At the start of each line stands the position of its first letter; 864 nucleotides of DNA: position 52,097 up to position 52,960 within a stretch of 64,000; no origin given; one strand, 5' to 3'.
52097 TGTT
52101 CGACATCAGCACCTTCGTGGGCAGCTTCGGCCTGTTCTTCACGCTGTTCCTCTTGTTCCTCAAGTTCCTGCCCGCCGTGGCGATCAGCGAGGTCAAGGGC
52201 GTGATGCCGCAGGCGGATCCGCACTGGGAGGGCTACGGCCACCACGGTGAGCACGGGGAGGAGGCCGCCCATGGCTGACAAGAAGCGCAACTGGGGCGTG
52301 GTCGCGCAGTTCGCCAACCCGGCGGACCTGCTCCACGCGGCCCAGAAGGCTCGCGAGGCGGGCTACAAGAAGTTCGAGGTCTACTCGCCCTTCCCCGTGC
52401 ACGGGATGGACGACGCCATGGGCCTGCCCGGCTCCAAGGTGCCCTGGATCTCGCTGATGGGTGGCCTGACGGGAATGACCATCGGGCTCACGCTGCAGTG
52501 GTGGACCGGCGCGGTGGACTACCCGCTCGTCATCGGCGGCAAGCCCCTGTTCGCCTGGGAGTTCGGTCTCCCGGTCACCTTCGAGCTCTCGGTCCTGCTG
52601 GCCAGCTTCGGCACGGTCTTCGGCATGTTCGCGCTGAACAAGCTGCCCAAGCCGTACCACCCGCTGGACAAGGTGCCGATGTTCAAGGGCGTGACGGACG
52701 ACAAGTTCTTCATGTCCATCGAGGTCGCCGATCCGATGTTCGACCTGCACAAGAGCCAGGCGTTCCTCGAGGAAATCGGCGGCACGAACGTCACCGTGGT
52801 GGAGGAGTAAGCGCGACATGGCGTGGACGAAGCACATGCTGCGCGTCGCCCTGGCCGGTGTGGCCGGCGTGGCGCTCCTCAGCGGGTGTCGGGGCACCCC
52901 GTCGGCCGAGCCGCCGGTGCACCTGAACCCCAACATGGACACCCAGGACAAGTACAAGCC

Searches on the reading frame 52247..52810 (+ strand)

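Call 28: search_protein_families(library=pfam, proteins=[window:52247-52810:+], max_evalue=0.001)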
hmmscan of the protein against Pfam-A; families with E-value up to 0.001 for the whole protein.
window:52247-52810:+ (187 aa): 1 family
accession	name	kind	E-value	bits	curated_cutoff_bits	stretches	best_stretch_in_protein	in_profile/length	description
PF11821.13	ActD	-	1.8e-66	223.4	25.7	1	17-183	2-169/170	Alternative complex III, ActD subunit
